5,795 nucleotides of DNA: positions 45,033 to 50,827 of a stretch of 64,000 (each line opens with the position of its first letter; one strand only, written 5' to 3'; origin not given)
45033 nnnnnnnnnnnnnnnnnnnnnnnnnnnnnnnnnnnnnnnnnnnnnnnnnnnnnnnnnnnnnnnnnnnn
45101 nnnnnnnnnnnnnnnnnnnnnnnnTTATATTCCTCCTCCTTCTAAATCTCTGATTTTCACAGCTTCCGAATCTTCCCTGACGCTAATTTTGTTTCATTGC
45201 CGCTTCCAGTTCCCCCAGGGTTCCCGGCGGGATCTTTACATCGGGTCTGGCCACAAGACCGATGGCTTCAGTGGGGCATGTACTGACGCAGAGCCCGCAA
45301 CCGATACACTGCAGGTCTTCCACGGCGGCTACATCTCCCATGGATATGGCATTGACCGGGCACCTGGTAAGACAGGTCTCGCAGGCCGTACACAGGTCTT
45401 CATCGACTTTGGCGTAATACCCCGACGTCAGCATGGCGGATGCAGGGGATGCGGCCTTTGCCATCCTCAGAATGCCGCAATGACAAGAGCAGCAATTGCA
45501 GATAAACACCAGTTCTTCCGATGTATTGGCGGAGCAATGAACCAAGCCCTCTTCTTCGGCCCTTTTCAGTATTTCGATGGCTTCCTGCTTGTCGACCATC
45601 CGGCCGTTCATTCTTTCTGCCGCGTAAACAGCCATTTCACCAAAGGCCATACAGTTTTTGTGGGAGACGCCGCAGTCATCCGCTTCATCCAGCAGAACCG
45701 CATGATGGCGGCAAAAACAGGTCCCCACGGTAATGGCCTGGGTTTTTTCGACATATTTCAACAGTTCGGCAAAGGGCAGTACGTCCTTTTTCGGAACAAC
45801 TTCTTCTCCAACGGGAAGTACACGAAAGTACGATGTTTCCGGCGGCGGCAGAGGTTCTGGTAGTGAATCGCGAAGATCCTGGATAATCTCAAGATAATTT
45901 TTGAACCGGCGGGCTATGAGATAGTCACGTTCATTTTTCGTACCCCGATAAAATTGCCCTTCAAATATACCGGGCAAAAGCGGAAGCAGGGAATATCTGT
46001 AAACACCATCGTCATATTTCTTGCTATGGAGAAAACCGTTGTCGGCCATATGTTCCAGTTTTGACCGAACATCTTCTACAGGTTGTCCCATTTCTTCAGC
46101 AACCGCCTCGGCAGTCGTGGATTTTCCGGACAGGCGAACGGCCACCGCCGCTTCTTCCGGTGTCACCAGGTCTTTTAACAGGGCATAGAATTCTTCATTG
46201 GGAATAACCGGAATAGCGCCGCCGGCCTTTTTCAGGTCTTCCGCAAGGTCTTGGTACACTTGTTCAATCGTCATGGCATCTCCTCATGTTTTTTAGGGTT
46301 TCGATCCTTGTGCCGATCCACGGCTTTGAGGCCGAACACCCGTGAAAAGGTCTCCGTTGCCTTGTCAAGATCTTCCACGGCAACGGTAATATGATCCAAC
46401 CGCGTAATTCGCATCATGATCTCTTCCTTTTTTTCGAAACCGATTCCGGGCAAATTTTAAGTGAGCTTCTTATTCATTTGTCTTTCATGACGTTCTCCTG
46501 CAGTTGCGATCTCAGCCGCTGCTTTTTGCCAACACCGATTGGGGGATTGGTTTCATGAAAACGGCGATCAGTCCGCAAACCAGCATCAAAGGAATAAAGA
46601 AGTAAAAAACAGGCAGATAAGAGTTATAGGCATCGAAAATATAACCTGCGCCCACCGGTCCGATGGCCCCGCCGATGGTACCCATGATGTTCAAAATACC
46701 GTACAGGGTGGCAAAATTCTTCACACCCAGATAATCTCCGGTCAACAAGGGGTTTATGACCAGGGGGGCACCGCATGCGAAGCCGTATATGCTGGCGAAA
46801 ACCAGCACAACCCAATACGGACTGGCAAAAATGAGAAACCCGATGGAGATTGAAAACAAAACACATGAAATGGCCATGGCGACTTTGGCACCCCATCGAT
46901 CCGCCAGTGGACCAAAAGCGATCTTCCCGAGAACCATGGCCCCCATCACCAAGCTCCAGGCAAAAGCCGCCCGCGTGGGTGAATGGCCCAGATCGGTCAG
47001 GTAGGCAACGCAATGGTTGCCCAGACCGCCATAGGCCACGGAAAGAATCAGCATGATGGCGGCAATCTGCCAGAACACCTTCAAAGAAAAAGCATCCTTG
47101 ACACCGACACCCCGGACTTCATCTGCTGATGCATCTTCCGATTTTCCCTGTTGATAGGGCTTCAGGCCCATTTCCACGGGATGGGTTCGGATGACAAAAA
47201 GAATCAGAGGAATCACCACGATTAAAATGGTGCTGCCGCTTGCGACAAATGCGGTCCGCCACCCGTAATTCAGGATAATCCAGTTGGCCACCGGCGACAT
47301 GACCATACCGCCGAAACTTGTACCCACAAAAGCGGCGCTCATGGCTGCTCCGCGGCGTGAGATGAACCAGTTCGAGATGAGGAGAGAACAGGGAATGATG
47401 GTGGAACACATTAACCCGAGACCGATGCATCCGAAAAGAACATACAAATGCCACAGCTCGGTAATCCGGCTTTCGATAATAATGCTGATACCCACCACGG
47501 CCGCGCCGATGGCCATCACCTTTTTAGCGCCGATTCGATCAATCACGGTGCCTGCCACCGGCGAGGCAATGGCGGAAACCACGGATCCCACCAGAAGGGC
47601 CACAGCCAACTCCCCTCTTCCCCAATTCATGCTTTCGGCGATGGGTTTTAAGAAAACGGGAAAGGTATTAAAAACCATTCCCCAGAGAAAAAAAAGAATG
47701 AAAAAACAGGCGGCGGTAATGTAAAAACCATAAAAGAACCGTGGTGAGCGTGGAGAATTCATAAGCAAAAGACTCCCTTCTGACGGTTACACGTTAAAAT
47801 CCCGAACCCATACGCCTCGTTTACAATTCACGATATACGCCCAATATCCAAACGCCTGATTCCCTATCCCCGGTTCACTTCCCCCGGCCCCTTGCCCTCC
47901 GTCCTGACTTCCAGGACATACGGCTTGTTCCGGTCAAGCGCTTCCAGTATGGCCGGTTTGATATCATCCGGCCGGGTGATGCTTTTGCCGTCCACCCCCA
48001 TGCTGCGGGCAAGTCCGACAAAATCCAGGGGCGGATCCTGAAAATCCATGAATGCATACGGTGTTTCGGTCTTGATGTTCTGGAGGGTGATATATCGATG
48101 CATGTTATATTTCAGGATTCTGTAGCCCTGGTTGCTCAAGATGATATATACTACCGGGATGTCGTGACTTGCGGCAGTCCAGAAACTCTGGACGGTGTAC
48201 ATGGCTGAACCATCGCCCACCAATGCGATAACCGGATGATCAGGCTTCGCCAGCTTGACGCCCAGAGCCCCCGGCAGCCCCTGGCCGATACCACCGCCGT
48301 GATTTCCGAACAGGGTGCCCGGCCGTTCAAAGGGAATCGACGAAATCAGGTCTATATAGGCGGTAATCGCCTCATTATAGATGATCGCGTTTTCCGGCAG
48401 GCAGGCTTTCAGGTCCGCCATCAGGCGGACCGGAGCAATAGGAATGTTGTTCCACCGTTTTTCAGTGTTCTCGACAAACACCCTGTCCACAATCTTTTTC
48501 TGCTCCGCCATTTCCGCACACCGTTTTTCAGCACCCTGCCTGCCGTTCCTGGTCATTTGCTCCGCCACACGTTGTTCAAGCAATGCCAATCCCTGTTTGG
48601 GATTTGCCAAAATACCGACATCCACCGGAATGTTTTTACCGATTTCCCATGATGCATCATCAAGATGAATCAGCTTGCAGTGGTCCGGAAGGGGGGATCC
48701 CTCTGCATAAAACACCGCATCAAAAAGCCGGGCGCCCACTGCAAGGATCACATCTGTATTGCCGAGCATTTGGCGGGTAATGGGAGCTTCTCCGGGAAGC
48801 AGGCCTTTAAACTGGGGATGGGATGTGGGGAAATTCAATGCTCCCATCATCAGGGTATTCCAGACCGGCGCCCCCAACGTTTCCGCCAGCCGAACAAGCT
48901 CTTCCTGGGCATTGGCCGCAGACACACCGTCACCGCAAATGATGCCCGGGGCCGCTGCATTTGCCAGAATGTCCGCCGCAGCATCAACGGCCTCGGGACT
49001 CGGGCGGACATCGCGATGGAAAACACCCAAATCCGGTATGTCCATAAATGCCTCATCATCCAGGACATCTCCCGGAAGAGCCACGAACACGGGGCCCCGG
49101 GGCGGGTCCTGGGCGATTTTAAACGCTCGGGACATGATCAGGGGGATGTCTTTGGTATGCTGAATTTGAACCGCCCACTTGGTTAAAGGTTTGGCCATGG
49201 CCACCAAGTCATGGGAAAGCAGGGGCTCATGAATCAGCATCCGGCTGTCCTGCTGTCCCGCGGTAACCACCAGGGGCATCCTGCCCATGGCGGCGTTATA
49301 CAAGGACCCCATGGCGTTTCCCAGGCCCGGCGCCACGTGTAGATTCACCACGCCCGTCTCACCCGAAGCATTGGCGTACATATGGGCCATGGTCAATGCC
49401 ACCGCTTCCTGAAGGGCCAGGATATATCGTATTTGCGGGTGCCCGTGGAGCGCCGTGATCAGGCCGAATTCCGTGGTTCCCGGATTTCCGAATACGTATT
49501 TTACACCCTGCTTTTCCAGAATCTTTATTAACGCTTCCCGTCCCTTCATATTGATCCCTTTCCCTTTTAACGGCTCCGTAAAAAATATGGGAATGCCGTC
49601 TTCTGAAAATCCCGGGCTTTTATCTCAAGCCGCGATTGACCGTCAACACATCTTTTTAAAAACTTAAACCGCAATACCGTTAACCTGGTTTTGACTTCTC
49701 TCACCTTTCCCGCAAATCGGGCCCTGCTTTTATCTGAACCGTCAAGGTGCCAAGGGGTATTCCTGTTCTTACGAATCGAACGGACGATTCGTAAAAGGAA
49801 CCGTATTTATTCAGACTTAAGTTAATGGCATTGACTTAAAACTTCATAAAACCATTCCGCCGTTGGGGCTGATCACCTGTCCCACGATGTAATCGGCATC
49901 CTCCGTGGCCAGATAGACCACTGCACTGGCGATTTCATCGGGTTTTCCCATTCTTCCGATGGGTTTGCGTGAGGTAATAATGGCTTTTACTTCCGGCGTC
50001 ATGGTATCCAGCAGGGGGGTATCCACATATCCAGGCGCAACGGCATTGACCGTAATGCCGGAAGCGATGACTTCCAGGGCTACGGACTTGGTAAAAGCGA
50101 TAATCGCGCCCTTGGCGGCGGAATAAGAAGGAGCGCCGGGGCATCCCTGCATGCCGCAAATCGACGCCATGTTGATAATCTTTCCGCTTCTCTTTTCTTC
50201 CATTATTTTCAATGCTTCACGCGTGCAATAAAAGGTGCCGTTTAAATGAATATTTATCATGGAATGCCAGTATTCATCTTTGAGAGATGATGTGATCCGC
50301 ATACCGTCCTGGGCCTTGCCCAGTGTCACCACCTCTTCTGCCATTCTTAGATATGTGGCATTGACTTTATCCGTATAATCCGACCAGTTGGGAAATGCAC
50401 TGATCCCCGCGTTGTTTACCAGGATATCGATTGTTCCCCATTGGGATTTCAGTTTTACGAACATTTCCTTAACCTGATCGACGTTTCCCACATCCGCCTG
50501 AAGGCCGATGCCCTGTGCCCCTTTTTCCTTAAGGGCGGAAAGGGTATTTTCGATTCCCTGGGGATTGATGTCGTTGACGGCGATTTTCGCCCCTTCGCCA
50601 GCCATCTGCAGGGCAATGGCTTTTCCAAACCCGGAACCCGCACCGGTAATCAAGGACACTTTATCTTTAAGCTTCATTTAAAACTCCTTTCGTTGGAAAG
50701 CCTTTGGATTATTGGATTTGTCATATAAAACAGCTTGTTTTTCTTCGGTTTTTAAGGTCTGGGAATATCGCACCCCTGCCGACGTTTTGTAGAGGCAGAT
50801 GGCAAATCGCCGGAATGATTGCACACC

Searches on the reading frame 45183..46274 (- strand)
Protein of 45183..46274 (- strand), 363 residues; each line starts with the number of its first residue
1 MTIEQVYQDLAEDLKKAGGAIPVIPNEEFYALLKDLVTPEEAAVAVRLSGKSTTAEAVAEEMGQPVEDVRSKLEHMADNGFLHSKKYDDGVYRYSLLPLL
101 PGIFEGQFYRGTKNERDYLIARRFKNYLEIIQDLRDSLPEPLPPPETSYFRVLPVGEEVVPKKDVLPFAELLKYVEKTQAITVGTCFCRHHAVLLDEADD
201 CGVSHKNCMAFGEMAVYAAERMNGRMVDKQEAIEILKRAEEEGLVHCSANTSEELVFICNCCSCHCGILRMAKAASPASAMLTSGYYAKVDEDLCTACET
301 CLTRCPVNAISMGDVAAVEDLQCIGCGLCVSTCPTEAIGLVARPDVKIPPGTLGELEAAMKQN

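Call 32: search_protein_families(library=pfam, proteins=[window:45183-46274:-], max_evalue=0.001)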
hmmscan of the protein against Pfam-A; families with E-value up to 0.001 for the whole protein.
window:45183-46274:- (363 aa): 10 families
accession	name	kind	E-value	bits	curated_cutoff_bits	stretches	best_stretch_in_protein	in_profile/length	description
PF00037.32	Fer4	-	3.6e-11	42.8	21.1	2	289-311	2-24/24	4Fe-4S binding domain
PF12837.12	Fer4_6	-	7.9e-10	38.7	25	2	317-338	3-24/24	4Fe-4S binding domain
PF13237.11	Fer4_10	-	7.8e-08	32.6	25.5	1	289-334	3-53/53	4Fe-4S dicluster domain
PF12838.12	Fer4_7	-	6.3e-07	30.2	27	1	322-343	1-22/52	4Fe-4S dicluster domain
PF13187.11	Fer4_9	-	3e-06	27.6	27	1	295-338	2-52/52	4Fe-4S dicluster domain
PF14697.11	Fer4_21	-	5.1e-06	27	35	1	317-338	35-57/59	4Fe-4S dicluster domain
PF25160.1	LdpA_Fe-S-bd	-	2.6e-05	24.3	27.6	1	300-339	8-44/49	LdpA Fe-S cluster-binding domain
PF13484.11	Fer4_16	-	3.5e-05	24.9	30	0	322-341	1-20/66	4Fe-4S double cluster binding domain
PF12797.12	Fer4_2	-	0.00014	22.1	24.5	1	319-335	6-22/22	4Fe-4S binding domain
PF13183.11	Fer4_8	-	0.00042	21.2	27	0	322-335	4-17/68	4Fe-4S dicluster domain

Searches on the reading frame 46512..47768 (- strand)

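Call 32: search_protein_families(library=pfam, proteins=[window:46512-47768:-], max_evalue=0.001)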
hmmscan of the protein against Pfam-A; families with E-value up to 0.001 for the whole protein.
window:46512-47768:- (418 aa): 4 families
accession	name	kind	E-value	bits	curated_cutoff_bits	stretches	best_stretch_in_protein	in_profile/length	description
PF07690.21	MFS_1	-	1.3e-47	162.8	33.4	2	23-278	2-251/347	Major Facilitator Superfamily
PF12832.13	MFS_1_like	-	2e-10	40.7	25.2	1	233-401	2-175/373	MFS_1 like family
PF13347.12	MFS_2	-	3.9e-08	32.7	27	1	55-375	36-378/427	MFS/sugar transport protein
PF00083.30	Sugar_tr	-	4.2e-06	26.3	22.3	1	271-400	53-187/452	Sugar (and other) transporter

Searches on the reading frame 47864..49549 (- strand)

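Call 32: search_protein_families(library=pfam, proteins=[window:47864-49549:-], max_evalue=0.001)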
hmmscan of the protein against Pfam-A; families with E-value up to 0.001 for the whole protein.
window:47864-49549:- (561 aa): 3 families
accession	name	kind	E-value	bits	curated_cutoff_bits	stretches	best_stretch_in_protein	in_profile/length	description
PF02775.26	TPP_enzyme_C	-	2.5e-31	109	21.9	1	406-548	14-151/151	Thiamine pyrophosphate enzyme, C-terminal TPP binding domain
PF02776.23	TPP_enzyme_N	-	1.3e-29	102.8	26.8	1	1-105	1-105/119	Thiamine pyrophosphate enzyme, N-terminal TPP binding domain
PF00205.28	TPP_enzyme_M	-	5.3e-29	101.1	30.4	1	188-322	1-135/137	Thiamine pyrophosphate enzyme, central domain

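Call 49: search_protein_families(library=ncbifam, proteins=[window:47864-49549:-], max_evalue=0.0001)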
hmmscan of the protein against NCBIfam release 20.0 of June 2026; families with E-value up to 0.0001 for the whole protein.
window:47864-49549:- (561 aa): 52 families (the best 25 are shown)
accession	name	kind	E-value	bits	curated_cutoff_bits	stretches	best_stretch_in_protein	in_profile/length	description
NF005485.1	PRK07092.1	equivalog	6.1e-121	404.8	493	1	4-551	4-519/523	benzoylformate decarboxylase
TIGR00118.1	acolac_lg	equivalog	5e-84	282.8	538.35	1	1-551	1-535/557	biosynthetic-type acetolactate synthase large subunit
NF005760.0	PRK07586.1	equivalog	8.6e-83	279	363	2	337-548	301-512/514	acetolactate synthase large subunit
NF004919.0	PRK06276.1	equivalog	8.6e-82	275.3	866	1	1-549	1-537/582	acetolactate synthase large subunit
NF006203.0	PRK08327.1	equivalog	3e-76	257.1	456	1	4-540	12-554/571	thiamine pyrophosphate-requiring protein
NF004710.0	PRK06048.1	equivalog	5.8e-76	256.1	976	1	1-551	8-538/561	acetolactate synthase large subunit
NF006187.0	PRK08322.1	equivalog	2.1e-75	254.2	509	1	1-549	2-527/548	acetolactate synthase large subunit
NF006052.0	PRK08199.1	subfamily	5.3e-75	252.8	539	1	2-551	9-538/559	thiamine pyrophosphate protein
NF006122.0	PRK08266.1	subfamily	2e-74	251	571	1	1-551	4-525/543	hypothetical protein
NF005058.0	PRK06466.1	equivalog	1.5e-69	235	951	1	2-542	5-538/574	acetolactate synthase 3 large subunit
NF005860.0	PRK07789.1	equivalog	7.1e-69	232.7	881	1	1-546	34-574/615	acetolactate synthase large subunit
NF005712.0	PRK07524.1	subfamily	3.2e-66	223.9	500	1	5-551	7-530/536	5-guanidino-2-oxopentanoate decarboxylase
NF008431.0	PRK11269.1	equivalog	3.8e-66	223.8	791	1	1-547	4-552/591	glyoxylate carboligase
NF006524.0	PRK08978.1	equivalog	1.6e-65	221.4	738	1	1-550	1-524/548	acetolactate synthase 2 catalytic subunit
NF004807.0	PRK06154.1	equivalog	9.3e-64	216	607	1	1-550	20-554/565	thiamine pyrophosphate-requiring protein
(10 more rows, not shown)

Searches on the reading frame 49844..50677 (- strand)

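Call 32: search_protein_families(library=pfam, proteins=[window:49844-50677:-], max_evalue=0.001)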
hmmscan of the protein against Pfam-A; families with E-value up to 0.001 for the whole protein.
window:49844-50677:- (277 aa): 3 families
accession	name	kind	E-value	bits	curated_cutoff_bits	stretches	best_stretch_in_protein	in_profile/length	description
PF13561.12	adh_short_C2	-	4e-59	200.5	27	2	130-275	90-235/236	Enoyl-(Acyl carrier protein) reductase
PF00106.31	adh_short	-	1.8e-53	181.4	26.6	2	128-227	92-191/195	short chain dehydrogenase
PF08659.16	KR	-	5.4e-08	33.4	22.6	1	9-95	4-94/180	KR domain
